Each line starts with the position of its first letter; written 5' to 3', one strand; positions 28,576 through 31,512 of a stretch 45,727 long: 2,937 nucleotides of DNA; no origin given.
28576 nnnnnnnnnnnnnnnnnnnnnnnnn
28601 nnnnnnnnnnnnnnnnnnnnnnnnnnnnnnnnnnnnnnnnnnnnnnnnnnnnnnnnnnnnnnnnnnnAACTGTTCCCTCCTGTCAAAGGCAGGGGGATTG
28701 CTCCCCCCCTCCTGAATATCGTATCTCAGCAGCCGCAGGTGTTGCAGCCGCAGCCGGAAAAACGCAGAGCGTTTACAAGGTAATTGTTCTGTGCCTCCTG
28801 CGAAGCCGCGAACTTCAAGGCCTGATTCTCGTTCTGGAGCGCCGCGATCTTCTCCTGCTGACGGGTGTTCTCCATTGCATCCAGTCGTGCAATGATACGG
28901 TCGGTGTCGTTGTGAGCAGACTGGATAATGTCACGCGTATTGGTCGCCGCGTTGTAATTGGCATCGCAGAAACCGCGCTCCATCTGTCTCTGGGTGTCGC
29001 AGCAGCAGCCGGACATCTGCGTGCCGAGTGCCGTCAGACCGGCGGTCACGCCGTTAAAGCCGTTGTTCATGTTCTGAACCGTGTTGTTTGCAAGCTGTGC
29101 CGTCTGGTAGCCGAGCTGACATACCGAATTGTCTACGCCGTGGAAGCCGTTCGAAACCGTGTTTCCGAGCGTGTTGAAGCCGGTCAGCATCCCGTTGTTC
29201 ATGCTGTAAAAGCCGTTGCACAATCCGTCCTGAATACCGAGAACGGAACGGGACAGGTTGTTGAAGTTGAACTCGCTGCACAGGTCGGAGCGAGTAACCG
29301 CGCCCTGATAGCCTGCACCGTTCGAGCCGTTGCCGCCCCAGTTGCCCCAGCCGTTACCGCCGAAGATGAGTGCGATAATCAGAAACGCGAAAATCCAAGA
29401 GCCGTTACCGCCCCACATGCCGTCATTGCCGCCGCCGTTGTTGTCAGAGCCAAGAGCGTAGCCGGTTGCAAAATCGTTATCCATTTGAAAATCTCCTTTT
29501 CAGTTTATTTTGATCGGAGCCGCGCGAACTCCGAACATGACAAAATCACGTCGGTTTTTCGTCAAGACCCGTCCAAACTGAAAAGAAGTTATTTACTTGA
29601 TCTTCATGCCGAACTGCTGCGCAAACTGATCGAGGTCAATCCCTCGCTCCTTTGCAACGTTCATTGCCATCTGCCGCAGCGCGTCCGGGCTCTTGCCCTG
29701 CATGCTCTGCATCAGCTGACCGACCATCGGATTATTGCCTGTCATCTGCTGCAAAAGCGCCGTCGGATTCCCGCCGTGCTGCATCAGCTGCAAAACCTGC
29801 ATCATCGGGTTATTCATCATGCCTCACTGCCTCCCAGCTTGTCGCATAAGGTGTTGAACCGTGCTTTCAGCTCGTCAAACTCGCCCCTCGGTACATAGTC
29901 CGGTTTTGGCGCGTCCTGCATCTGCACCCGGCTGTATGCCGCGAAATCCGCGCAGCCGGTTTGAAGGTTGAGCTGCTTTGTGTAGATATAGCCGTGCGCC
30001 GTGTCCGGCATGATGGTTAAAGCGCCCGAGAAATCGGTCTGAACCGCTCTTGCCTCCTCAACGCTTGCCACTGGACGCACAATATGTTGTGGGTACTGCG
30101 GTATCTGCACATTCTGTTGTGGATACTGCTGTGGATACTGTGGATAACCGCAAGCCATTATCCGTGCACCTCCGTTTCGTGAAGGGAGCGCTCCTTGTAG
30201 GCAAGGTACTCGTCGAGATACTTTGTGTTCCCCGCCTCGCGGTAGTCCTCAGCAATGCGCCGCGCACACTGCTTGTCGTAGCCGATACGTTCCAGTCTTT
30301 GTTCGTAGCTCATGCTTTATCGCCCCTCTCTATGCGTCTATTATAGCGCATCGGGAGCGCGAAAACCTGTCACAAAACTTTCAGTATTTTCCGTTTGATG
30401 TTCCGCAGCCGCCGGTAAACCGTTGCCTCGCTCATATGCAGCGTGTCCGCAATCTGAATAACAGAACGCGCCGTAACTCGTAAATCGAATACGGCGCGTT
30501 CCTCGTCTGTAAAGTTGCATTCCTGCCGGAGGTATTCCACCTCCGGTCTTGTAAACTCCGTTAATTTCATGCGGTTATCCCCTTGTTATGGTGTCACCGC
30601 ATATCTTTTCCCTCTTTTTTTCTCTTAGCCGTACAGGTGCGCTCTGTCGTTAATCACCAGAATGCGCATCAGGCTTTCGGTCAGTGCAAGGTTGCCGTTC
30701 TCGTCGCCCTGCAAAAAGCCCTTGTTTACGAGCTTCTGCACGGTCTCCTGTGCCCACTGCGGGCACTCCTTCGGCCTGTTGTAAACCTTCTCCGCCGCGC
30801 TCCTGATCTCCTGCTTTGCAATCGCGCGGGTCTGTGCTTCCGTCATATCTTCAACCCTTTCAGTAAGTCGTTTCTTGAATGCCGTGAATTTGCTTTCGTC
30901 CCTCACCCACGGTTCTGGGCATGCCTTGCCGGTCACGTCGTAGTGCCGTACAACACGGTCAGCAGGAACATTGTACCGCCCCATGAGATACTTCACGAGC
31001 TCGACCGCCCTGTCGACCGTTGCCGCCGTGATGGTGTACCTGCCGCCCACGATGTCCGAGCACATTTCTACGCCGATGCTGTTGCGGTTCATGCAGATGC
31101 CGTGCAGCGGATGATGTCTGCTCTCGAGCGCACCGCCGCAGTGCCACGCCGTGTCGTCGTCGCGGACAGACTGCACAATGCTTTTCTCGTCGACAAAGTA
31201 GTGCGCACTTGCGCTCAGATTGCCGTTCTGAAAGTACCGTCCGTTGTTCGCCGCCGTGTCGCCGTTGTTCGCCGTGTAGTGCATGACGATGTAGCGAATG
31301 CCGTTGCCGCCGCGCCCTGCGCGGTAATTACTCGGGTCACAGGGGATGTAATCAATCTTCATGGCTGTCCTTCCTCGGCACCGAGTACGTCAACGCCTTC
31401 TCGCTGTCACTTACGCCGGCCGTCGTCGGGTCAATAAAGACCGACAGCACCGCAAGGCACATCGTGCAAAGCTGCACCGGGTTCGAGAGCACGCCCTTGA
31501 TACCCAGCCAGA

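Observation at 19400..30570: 11-kb operon after the lysis cassette, ending in a 2203-aa M23-peptidase protein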

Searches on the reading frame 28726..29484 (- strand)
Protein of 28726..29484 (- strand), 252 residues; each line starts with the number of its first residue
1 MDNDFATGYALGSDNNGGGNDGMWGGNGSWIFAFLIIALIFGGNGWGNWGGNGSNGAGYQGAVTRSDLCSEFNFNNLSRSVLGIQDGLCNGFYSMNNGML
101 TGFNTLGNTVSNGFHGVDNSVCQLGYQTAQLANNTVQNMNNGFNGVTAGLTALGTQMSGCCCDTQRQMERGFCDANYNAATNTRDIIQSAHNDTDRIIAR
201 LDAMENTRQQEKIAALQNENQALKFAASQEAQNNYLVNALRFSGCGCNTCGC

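Call 5: search_protein_families(library=pfam, proteins=[window:28726-29484:-], max_evalue=0.01)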
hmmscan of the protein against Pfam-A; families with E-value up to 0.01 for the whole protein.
window:28726-29484:- (252 aa): 0 families

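Call 6: search_protein_families(library=phrogs, proteins=[window:28726-29484:-], max_evalue=0.01)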
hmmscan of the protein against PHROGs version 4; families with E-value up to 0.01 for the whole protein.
window:28726-29484:- (252 aa): 1 family
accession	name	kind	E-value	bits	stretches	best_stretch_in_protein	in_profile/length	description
phrog_16490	-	unknown function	3.5e-36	126.3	2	131-239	109-224/286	-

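Call 15: search_protein_families(library=ncbifam, proteins=[window:28726-29484:-], max_evalue=0.1)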
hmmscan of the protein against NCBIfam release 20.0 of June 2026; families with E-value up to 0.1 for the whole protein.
window:28726-29484:- (252 aa): 0 families

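Call 30: search_dna_similar(query=window:28726-29484:-, collection=phages, mode=protein, max_rows=25, max_evalue=0.001)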
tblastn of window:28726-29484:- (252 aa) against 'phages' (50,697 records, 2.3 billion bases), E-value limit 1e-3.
Records with a match: 35; places in all: 35; records where one place covers at least 80% of the query: 0.
Best place of each record, by identity: <60% 35.
By first word of the organism name: Bacteriophage 19; uncultured 8; Dulem 5; bajarodcaudo 2; Bacteroides 1.
By host as written in the record: - 28; Varecia variegata 2; Propithecus coquereli 2; Peromyscus fraterculus 1; Eulemur fulvus collaris 1; Bacteroides uniformis MB20-41 1.
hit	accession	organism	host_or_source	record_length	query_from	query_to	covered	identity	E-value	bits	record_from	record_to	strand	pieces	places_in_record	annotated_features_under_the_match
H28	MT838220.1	Bacteriophage sp.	human fecal samples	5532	60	243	73%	41.0%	8e-35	137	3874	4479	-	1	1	record has no annotation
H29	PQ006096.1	bajarodcaudo virus 5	Peromyscus fraterculus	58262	60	236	70%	42.2%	7e-28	117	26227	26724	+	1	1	hypothetical protein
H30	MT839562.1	Bacteriophage sp.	human fecal samples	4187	60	236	70%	38.1%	5e-23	103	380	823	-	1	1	record has no annotation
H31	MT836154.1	Bacteriophage sp.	human fecal samples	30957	64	240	70%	38.0%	1e-22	101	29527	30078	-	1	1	record has no annotation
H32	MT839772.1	Bacteriophage sp.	human fecal samples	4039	62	252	76%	34.9%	3e-17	86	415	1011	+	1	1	record has no annotation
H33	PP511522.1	Dulem virus 35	Varecia variegata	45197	63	237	69%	37.4%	1e-24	107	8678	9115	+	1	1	hypothetical protein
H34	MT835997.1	Bacteriophage sp.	human fecal samples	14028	62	252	76%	34.1%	1e-17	87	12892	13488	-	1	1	record has no annotation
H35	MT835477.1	Bacteriophage sp.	human fecal samples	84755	62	240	71%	36.1%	7e-16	82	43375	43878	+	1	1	record has no annotation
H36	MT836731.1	Bacteriophage sp.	human fecal samples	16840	64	240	70%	36.5%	3e-21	98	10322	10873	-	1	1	record has no annotation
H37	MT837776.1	Bacteriophage sp.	human fecal samples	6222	60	240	72%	34.9%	2e-18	90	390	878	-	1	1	record has no annotation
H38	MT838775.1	Bacteriophage sp.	human fecal samples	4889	62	247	74%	33.5%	2e-14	78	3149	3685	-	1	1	record has no annotation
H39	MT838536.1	Bacteriophage sp.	human fecal samples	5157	59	241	73%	33.9%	3e-21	98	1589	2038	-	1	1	record has no annotation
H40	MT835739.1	Bacteriophage sp.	human fecal samples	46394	62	252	76%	32.3%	7e-18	88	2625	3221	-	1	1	record has no annotation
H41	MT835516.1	Bacteriophage sp.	human fecal samples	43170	62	240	71%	32.8%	3e-14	77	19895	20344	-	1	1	record has no annotation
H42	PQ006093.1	bajarodcaudo virus 2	Neotoma bryanti feces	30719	62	241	71%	32.6%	3e-14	77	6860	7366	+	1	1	hypothetical protein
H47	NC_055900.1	uncultured phage cr125_1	human feces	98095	66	252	74%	26.4%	4e-4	47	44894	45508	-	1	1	spike protein/glycoprotein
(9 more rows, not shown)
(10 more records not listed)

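Call 32: get_annotated_region(hit=H47, flank=12000)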
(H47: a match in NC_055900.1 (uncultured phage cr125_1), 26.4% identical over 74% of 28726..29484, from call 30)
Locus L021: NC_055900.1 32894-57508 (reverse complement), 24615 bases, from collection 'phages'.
description: CrAssphage cr125_1, complete genome.
organism: uncultured phage cr125_1 (NCBI taxid 2772091)
taxonomy: Viruses; Duplodnaviria; Heunggongvirae; Uroviricota; Caudoviricetes; Crassvirales; Suoliviridae; Uncouvirinae; Aurodevirus; Aurodevirus hominis
host: -; source: human feces; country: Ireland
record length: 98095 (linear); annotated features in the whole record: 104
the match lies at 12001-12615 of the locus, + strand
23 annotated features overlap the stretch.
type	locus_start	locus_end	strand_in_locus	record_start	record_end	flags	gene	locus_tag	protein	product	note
CDS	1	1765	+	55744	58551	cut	-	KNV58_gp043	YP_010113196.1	tail fiber protein; host specificity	gp_77318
CDS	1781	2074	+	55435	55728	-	-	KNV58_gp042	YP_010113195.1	hypothetical protein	gp_77317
CDS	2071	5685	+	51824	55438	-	-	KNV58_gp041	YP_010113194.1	VOG7718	gp_77316; YomR-like protein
CDS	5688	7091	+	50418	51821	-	-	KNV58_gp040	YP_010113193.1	hypothetical protein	gp_77315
CDS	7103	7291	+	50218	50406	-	-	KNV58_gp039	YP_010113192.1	hypothetical protein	gp_77314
CDS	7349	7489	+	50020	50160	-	-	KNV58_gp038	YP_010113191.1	hypothetical protein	gp_77313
CDS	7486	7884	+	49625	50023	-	-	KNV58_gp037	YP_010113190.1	endolysin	gp_77312; putative peptidase [Bacteroides phage B124-14]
CDS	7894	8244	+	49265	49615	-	-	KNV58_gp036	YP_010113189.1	hypothetical protein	gp_77311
CDS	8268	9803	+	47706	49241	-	-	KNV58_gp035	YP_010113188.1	hypothetical protein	gp_77310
CDS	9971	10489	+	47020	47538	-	-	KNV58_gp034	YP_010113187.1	holin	gp_77309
CDS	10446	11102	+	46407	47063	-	-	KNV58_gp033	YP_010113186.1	lysis regulatory protein-like protein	gp_77308; Similar to phage lysis regulatory protein LysB, cell division protein FtsL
CDS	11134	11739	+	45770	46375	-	-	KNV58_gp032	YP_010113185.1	RNA polymerase sigma factor/ubiquitin-like protein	gp_77307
CDS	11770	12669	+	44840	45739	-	-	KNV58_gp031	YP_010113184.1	spike protein/glycoprotein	gp_77306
CDS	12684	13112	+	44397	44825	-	-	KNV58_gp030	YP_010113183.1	hypothetical protein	gp_77305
CDS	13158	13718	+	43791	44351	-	-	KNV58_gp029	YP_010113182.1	hypothetical protein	gp_77304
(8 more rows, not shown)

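Call 119: search_protein_families(library=padloc, proteins=[window:28726-29484:-], max_evalue=0.01)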
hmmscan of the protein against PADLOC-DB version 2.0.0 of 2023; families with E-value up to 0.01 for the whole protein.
window:28726-29484:- (252 aa): 0 families

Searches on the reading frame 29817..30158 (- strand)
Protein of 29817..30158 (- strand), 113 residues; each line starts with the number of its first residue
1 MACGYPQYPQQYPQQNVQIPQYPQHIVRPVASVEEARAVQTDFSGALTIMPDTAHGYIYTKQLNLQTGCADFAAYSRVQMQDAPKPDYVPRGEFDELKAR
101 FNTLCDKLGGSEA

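Call 5: search_protein_families(library=pfam, proteins=[window:29817-30158:-], max_evalue=0.01)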
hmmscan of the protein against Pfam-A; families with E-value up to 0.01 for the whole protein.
window:29817-30158:- (113 aa): 0 families

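Call 6: search_protein_families(library=phrogs, proteins=[window:29817-30158:-], max_evalue=0.01)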
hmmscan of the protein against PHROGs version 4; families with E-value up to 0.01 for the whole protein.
window:29817-30158:- (113 aa): 1 family
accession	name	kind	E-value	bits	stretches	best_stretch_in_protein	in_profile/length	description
phrog_21718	-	unknown function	1.6e-06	29.1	1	10-108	39-144/159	-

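Call 15: search_protein_families(library=ncbifam, proteins=[window:29817-30158:-], max_evalue=0.1)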
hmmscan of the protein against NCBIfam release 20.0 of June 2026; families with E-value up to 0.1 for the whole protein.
window:29817-30158:- (113 aa): 0 families

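Call 93: search_dna_similar(query=window:29817-30158:-, collection=phages, mode=protein, max_rows=30, max_evalue=0.01)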
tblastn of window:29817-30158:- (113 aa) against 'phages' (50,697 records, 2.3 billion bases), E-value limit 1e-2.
Records with a match: 10; places in all: 10; records where one place covers at least 80% of the query: 0.
Best place of each record, by identity: <60% 10.
By first word of the organism name: Clostridium 6; Bacteriophage 2; Dulem 1; bajarodcaudo 1.
By host as written in the record: Clostridium perfringens 3; - 2; Varecia variegata 1; Peromyscus fraterculus 1; Clostridium perfringens 2589 1; Clostridium perfringens JCM 1290 1; Clostridium perfringens 012 1.
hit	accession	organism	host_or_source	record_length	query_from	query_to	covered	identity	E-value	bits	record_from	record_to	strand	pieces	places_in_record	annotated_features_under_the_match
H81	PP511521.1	Dulem virus 36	Varecia variegata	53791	28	111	74%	40.5%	2e-8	56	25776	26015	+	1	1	hypothetical protein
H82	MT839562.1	Bacteriophage sp.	human fecal samples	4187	28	108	72%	38.4%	5e-10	61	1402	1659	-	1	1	record has no annotation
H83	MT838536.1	Bacteriophage sp.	human fecal samples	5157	28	113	76%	34.8%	4e-7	52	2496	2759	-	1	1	record has no annotation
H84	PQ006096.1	bajarodcaudo virus 5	Peromyscus fraterculus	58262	28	104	68%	32.6%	8e-4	43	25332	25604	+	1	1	hypothetical protein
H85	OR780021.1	Clostridium phage XP41-N3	Clostridium perfringens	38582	27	112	76%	26.9%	3e-5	47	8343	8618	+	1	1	hypothetical protein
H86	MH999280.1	Clostridium phage CPD1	Clostridium perfringens 2589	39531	27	112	76%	26.9%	3e-5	47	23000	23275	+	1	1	hypothetical protein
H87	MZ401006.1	Clostridium phage CPQ4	Clostridium perfringens JCM 1290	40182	27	112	76%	26.9%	3e-5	47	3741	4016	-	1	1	hypothetical protein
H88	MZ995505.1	Clostridium phage vB_CpeP_PMQ04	Clostridium perfringens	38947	27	112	76%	25.8%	5e-4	43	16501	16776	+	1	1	hypothetical protein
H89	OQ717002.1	Clostridium phage vB_CpeS-17DYC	Clostridium perfringens 012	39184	27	112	76%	25.8%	5e-4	43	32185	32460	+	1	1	hypothetical protein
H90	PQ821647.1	Clostridium phage HMD-PC1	Clostridium perfringens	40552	27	112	76%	25.8%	5e-4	43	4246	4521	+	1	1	hypothetical protein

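Call 94: get_annotated_region(hit=H86, flank=9000)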
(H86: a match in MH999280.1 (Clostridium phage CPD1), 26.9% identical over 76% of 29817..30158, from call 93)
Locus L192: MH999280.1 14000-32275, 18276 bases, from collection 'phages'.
description: Clostridium phage CPD1, complete genome.
organism: Clostridium phage CPD1 (NCBI taxid 2420238)
taxonomy: Viruses; Duplodnaviria; Heunggongvirae; Uroviricota; Caudoviricetes
host: Clostridium perfringens 2589; source: -; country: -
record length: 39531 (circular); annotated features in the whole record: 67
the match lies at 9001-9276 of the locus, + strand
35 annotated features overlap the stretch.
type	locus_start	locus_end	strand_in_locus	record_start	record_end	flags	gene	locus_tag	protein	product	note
CDS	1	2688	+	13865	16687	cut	-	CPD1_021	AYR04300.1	putative endopeptidase-endolysin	-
CDS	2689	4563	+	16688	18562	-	-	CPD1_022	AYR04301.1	endopeptidase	-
CDS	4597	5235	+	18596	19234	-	-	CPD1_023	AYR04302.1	N-acetylmuramoyl-L-alanine amidase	-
CDS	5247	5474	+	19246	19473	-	-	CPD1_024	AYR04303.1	putative holin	-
CDS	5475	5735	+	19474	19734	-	-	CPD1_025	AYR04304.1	recombination related exonuclease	-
CDS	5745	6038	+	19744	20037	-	-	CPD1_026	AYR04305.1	hypothetical protein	-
CDS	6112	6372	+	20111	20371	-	-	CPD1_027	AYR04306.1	hypothetical protein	-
CDS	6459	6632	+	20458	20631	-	-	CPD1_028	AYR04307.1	hypothetical protein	-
CDS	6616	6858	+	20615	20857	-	-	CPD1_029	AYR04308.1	hypothetical protein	-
CDS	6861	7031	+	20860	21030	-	-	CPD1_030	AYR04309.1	hypothetical protein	-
CDS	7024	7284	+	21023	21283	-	-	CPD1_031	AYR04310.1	hypothetical protein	-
CDS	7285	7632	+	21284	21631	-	-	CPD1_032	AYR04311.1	hypothetical protein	-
CDS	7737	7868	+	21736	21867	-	-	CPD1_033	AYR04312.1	hypothetical protein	-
CDS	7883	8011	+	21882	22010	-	-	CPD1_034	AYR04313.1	hypothetical protein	-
CDS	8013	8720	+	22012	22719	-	-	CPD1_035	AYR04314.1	DNA binding protein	kilA protein, putative phage-related DNA binding protein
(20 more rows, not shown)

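Call 119: search_protein_families(library=padloc, proteins=[window:29817-30158:-], max_evalue=0.01)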
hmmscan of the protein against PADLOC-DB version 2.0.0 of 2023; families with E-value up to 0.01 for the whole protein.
window:29817-30158:- (113 aa): 0 families

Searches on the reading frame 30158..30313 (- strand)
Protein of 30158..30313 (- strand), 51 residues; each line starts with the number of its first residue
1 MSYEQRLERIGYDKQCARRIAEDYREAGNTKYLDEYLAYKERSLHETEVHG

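Call 5: search_protein_families(library=pfam, proteins=[window:30158-30313:-], max_evalue=0.01)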
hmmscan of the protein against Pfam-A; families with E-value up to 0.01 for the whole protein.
window:30158-30313:- (51 aa): 0 families

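Call 6: search_protein_families(library=phrogs, proteins=[window:30158-30313:-], max_evalue=0.01)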
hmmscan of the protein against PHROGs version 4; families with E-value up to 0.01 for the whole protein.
window:30158-30313:- (51 aa): 0 families

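Call 15: search_protein_families(library=ncbifam, proteins=[window:30158-30313:-], max_evalue=0.1)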
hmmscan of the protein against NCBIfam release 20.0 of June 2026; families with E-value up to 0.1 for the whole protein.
window:30158-30313:- (51 aa): 0 families

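Call 119: search_protein_families(library=padloc, proteins=[window:30158-30313:-], max_evalue=0.01)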
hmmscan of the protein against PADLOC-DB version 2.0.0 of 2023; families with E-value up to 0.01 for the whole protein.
window:30158-30313:- (51 aa): 0 families

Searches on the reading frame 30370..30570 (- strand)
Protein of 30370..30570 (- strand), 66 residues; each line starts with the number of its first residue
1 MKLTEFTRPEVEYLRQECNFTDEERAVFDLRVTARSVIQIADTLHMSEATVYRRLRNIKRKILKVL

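Call 5: search_protein_families(library=pfam, proteins=[window:30370-30570:-], max_evalue=0.01)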
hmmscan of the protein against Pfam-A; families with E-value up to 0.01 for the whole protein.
window:30370-30570:- (66 aa): 9 families
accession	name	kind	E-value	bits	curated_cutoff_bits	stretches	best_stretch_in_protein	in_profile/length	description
PF00196.25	GerE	-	6.4e-06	26.1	23.5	1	20-62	3-45/57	Bacterial regulatory proteins, luxR family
PF13309.12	HTH_22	-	4.2e-05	23.9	29.6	1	27-56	37-63/63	HTH domain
PF08281.18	Sigma70_r4_2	-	0.0001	22.3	25.7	1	23-62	14-54/54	Sigma-70, region 4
PF13556.12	HTH_30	-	0.0024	18.1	27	1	34-60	12-38/59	PucR C-terminal helix-turn-helix domain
PF13384.12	HTH_23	-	0.0027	17.9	24.6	1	35-57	18-40/50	Homeodomain-like domain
PF13404.12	HTH_AsnC-type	-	0.0035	17.5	27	1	36-56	19-39/42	AsnC-type helix-turn-helix domain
PF04967.18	HTH_10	-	0.0058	16.8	23.1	0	38-64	27-53/53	HTH DNA binding domain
PF05043.19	Mga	-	0.0072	17.3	21.1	1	36-62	32-58/87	Mga helix-turn-helix domain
PF24410.1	wHTH-HSP90_Na-assoc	-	0.0092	16.7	23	0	31-56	26-51/55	wHTH-Hsp90_Na associated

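Call 6: search_protein_families(library=phrogs, proteins=[window:30370-30570:-], max_evalue=0.01)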
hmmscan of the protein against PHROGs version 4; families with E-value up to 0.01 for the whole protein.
window:30370-30570:- (66 aa): 6 families
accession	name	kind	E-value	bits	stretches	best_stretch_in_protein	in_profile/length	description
phrog_36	-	transcription regulation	3.6e-06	27.8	1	19-65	139-186/220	transcriptional regulator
phrog_1740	-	transcription regulation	0.00019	21.1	1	20-65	169-215/567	RNA polymerase sigma factor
phrog_24049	-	unknown function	0.00061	20.8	1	17-61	14-58/149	-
phrog_1190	-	transcription regulation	0.0013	19.5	1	4-63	98-156/167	RNA polymerase sigma factor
phrog_351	-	transcription regulation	0.0021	17.7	1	20-62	676-722/928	RNA polymerase sigma factor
phrog_8340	-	unknown function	0.0035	18.4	1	16-64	89-137/152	-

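Call 15: search_protein_families(library=ncbifam, proteins=[window:30370-30570:-], max_evalue=0.1)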
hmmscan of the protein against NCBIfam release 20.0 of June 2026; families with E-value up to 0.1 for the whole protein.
window:30370-30570:- (66 aa): 13 families
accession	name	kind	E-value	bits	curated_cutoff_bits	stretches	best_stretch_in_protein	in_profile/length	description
TIGR02937.1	sigma70-ECF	superfamily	8.4e-06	25.5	42.9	1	20-65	118-164/165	sigma-70 family RNA polymerase sigma factor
NF047785.1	respo_reg_MadR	equivalog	0.00024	20.5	300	1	16-62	145-191/209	MadR family response regulator transcription factor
NF052445.1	RespRegMctR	equivalog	0.00041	19.8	300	1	16-62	141-187/205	two-component system response regulator MctR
TIGR03541.1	reg_near_HchA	equivalog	0.00048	19.7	215.6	1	14-62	166-214/232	PA1136 family autoinducer-binding transcriptional regulator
NF007505.1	PRK10100.1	equivalog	0.0061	16.3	250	1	16-62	141-187/204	biofilm master transcriptional regulator CsgD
NF007708.0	PRK10403.1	equivalog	0.012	15.1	343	1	21-62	155-196/215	nitrate/nitrite response regulator protein NarP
NF053736.1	AcpB_EbpR_MafR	subfamily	0.014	14.7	130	1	35-61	98-124/481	AcpB/EbpR/MafR family transcriptional regulator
NF011940.0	PRK15411.1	equivalog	0.015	15.1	162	1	19-62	137-180/207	transcriptional regulator RcsA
NF045707.1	Dbac_1936_reg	equivalog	0.025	14.6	115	1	23-63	17-59/99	ArsR/SmtB-type metalloregulator TsoR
TIGR02985.1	Sig70_bacteroi1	subfamily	0.029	14.6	126.4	1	21-57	116-153/162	RNA polymerase sigma-70 factor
NF009166.1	PRK12513.1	equivalog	0.031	14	206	1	21-63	140-183/193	RNA polymerase sigma factor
TIGR01636.1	phage_rinA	subfamily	0.035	14.3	31.9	1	22-62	85-128/134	phage transcriptional regulator, RinA family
NF048019.1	IS256_Zn_var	equivalog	0.048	12.9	150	1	33-62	48-77/304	IS256 family transposase, variant Zn-binding type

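Call 119: search_protein_families(library=padloc, proteins=[window:30370-30570:-], max_evalue=0.01)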
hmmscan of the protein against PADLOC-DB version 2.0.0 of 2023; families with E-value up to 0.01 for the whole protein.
window:30370-30570:- (66 aa): 2 families
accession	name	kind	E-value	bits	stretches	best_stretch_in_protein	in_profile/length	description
PDLC01851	CARF3--CARF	-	2.7e-05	21.7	1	19-62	209-252/279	-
PDLC01848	CARF3--CARF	-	0.0013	16.4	1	22-61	137-176/197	-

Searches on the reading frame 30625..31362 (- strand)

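Call 5: search_protein_families(library=pfam, proteins=[window:30625-31362:-], max_evalue=0.01)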
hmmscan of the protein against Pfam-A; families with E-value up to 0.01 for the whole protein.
window:30625-31362:- (245 aa): 1 family
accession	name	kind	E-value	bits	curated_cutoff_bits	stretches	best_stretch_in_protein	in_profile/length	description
PF01510.30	Amidase_2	-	2.3e-29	102.8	26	1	20-151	3-131/131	N-acetylmuramoyl-L-alanine amidase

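Call 6: search_protein_families(library=phrogs, proteins=[window:30625-31362:-], max_evalue=0.01)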
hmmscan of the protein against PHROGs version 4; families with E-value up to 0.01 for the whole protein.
window:30625-31362:- (245 aa): 24 families
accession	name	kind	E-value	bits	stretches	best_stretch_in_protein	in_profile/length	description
phrog_670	-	lysis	2.3e-41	143.4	1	15-185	105-269/596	endolysin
phrog_1794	-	lysis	6.1e-41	141.9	1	6-214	39-246/336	amidase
phrog_9611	-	lysis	1.4e-40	140.4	1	9-178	9-177/246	endolysin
phrog_3088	-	lysis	3.6e-37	129.4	1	1-210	2-194/248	amidase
phrog_833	-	lysis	3.8e-34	119.7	1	7-201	14-205/294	endolysin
phrog_1493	-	lysis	7.3e-33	115.3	1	16-210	28-195/394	endolysin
phrog_19265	-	unknown function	7.7e-33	115.4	1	5-169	7-159/293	-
phrog_2338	-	lysis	4.3e-25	89.8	1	14-186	19-188/346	endolysin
phrog_18955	-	unknown function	6.1e-18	65.7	1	12-167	287-434/483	-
phrog_5182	-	lysis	2.8e-15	57.7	1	12-158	25-172/321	endolysin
phrog_14048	-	lysis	9e-14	52.9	1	10-211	15-212/305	endolysin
phrog_7698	-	lysis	2.2e-13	51.7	1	10-183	12-174/316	endolysin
phrog_4018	-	lysis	4.7e-08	34.1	1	10-185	19-176/285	amidase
phrog_23201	-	unknown function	3.3e-07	31.1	1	191-243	169-222/224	-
phrog_15001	-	lysis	5.6e-07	30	1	40-143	68-160/367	endolysin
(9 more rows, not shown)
